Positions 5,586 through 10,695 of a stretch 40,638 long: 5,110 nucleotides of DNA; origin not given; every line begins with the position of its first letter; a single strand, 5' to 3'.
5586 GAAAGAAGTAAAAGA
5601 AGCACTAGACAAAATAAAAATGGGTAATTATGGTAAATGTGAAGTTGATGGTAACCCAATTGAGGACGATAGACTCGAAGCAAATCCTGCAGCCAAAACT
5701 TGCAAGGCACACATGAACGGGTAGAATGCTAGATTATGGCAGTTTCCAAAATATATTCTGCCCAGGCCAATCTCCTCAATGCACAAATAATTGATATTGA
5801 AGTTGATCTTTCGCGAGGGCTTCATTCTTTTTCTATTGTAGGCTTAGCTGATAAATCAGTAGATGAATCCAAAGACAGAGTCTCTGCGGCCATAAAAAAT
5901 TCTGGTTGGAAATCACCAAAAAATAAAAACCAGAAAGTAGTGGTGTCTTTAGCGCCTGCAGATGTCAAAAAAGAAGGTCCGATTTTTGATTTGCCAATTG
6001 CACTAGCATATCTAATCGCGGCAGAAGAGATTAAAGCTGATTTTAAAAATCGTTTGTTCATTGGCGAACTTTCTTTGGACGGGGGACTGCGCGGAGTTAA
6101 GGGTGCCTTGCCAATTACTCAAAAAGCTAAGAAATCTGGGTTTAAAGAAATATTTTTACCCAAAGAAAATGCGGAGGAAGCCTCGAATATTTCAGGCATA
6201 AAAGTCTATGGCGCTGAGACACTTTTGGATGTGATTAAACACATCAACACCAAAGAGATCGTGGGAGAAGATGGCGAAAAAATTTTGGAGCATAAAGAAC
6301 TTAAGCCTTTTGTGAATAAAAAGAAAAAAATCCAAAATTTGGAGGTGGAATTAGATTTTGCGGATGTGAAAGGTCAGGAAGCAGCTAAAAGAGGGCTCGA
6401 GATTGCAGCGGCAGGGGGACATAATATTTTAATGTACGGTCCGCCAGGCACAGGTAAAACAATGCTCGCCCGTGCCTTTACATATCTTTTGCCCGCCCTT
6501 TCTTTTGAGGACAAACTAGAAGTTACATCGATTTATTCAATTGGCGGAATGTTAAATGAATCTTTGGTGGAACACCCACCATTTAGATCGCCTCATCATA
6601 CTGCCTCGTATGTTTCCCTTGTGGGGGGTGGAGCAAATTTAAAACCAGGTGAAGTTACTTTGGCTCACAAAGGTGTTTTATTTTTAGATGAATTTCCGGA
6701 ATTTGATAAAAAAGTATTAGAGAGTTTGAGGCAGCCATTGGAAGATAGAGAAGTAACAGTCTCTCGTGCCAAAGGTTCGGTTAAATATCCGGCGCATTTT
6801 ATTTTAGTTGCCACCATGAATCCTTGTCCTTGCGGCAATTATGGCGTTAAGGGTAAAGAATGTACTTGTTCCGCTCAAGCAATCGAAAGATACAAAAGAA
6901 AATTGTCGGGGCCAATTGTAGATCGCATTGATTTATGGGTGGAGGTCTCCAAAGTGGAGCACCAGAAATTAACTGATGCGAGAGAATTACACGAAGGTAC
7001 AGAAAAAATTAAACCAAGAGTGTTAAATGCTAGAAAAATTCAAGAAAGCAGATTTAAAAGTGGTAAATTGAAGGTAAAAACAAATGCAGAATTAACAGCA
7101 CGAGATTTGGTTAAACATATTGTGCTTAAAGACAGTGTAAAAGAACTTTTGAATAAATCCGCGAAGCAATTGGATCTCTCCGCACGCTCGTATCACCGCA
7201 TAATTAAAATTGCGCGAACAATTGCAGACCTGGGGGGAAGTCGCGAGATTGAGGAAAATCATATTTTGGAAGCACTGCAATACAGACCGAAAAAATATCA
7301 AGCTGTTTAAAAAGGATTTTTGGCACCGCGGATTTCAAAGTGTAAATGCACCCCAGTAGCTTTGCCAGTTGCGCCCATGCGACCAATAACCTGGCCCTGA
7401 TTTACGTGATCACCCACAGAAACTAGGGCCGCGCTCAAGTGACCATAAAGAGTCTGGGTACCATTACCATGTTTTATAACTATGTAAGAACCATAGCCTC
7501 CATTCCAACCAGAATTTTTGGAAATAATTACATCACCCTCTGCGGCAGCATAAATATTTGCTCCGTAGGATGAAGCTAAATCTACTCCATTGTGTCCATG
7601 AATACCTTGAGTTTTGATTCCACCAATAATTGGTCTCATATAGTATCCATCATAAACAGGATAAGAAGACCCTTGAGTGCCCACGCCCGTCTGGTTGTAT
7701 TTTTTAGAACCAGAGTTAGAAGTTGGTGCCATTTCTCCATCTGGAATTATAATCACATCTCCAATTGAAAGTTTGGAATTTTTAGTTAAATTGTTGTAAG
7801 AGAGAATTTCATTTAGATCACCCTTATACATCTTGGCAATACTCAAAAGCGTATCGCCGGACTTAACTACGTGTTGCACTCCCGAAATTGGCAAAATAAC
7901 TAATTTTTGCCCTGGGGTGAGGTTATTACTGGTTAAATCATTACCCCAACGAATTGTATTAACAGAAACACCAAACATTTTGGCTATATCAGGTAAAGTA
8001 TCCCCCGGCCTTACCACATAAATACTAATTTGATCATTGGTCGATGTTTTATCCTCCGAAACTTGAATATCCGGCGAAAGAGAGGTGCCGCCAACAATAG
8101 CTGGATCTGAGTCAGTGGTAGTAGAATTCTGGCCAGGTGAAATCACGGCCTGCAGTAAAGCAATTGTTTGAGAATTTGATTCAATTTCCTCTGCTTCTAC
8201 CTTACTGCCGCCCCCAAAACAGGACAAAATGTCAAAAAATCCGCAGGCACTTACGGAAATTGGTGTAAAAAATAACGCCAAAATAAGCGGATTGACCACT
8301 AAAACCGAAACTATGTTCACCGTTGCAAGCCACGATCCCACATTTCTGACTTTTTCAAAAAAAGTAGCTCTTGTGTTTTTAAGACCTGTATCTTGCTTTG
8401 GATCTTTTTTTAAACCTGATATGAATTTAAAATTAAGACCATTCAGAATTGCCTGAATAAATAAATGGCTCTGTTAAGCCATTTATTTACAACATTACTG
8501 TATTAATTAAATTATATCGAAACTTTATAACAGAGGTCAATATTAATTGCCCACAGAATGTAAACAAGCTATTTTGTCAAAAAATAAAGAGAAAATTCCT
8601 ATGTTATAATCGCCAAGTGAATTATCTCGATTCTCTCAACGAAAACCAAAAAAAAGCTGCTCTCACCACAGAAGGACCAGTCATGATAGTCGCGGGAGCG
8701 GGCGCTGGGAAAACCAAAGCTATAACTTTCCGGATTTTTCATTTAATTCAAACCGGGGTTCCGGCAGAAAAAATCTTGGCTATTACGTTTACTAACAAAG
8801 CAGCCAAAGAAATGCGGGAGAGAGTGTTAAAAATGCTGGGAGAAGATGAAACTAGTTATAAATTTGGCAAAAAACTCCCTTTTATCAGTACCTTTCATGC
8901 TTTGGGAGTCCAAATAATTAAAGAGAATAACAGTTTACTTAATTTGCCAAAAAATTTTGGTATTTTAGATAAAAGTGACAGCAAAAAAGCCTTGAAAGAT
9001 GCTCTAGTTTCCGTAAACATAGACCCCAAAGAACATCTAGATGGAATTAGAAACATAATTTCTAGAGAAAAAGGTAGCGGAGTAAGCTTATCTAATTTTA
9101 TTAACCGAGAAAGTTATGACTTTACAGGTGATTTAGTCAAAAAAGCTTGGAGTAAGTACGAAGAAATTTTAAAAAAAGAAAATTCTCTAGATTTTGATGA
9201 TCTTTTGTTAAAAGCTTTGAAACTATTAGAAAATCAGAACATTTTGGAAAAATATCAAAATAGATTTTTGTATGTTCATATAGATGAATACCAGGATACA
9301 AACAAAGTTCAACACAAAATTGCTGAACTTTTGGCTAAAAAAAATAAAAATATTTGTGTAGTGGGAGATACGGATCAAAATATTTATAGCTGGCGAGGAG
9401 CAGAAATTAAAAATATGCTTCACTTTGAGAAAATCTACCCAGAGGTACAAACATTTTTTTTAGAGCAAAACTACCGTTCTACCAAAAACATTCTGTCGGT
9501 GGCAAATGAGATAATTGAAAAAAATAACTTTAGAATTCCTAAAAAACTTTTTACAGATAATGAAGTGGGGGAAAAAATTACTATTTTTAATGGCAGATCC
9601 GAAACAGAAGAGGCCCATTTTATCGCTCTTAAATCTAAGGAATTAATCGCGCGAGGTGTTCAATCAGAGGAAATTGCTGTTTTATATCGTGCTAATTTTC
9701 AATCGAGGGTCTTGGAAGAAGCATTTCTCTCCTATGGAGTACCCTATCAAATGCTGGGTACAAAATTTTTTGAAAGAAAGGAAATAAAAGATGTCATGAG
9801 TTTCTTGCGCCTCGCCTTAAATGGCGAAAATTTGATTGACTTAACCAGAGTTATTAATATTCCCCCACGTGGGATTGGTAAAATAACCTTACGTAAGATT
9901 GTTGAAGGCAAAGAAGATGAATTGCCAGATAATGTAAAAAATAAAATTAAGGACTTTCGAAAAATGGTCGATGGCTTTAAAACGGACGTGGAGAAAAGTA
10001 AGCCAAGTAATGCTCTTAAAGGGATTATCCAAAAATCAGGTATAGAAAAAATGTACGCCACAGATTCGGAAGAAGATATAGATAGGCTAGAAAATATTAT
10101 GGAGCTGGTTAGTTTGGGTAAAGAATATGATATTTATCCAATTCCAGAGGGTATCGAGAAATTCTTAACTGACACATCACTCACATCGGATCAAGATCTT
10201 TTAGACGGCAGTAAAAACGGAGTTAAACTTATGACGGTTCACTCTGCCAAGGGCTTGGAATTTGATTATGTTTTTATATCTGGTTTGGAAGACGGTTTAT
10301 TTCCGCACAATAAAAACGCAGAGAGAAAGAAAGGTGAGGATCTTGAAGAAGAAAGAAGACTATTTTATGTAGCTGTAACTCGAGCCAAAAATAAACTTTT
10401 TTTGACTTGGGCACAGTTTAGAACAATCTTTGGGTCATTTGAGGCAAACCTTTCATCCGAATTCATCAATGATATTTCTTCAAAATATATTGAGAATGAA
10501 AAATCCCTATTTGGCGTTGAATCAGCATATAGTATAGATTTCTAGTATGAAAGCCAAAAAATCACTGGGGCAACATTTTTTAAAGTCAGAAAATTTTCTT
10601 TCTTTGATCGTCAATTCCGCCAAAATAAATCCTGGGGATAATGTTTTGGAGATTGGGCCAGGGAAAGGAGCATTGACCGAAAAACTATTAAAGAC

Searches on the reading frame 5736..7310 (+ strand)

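Call 54: search_protein_families(library=pfam, proteins=[window:5736-7310:+], max_evalue=0.001)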
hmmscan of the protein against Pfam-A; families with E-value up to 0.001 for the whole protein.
window:5736-7310:+ (524 aa): 13 families
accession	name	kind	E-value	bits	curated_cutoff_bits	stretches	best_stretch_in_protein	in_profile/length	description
PF01078.27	Mg_chelatase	-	5.5e-93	310.5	20.3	1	207-411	1-206/207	Magnesium chelatase, subunit ChlI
PF13541.12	ChlI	-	9.8e-42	142.1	27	1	21-145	1-121/121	Subunit ChlI of Mg-chelatase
PF13335.12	Mg_chelatase_C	-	1e-28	100.2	26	1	420-517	2-94/94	Magnesium chelatase, subunit ChlI C-terminal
PF07728.20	AAA_5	-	2.6e-13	50.6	22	1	230-365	1-125/139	AAA domain (dynein-related subfamily)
PF00493.29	MCM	-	4.8e-08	32.8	23.3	1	300-371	110-180/224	MCM P-loop domain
PF00158.32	Sigma54_activat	-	3.9e-07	30.3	20.2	1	221-342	15-124/168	Sigma-54 interaction domain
PF05496.18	RuvB_N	-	1.7e-05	25.1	27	0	212-247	10-52/159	Holliday junction DNA helicase RuvB P-loop domain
PF00004.35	AAA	-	3.1e-05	24.9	21.2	1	231-251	1-21/131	ATPase family associated with various cellular activities (AAA)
PF05362.19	Lon_C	-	3.9e-05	23.7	21.1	1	21-153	45-180/205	Lon protease (S16) C-terminal proteolytic domain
PF20030.5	bpMoxR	-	0.00016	21.3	27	0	221-258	24-61/205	MoxR domain in the MoxR-vWA-beta-propeller ternary systems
PF13401.12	AAA_22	-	0.00044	21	27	0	230-332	7-105/130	AAA domain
PF07726.17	AAA_3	-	0.00063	20.1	27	0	313-364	64-113/131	ATPase family associated with various cellular activities (AAA)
PF13191.12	AAA_16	-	0.00094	20.2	32.6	0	224-252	19-49/167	AAA ATPase domain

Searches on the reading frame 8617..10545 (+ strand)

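Call 54: search_protein_families(library=pfam, proteins=[window:8617-10545:+], max_evalue=0.001)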
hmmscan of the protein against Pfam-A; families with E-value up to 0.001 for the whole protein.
window:8617-10545:+ (642 aa): 7 families
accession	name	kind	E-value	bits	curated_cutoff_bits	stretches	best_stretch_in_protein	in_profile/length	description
PF00580.27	UvrD-helicase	-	3.8e-79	266.6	23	1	7-274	1-270/271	UvrD/REP helicase N-terminal domain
PF13361.12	UvrD_C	-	1.5e-73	248.7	25.6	1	282-600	3-349/350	UvrD-like helicase C-terminal domain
PF13245.12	AAA_19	-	4.5e-22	79.1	25.1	1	13-258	3-132/134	AAA domain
PF13538.12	UvrD_C_2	-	1.8e-11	44.1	27.4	1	538-596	4-51/52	UvrD-like helicase C-terminal domain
PF13087.12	AAA_12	-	1.6e-07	31.5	27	0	532-596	135-190/195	AAA domain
PF01443.25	Viral_helicase1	-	1e-06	29.2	21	0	520-595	168-225/228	Viral superfamily 1 RNA helicase core domain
PF13604.12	AAA_30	-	2.4e-06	27.9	27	0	7-69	2-65/191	AAA domain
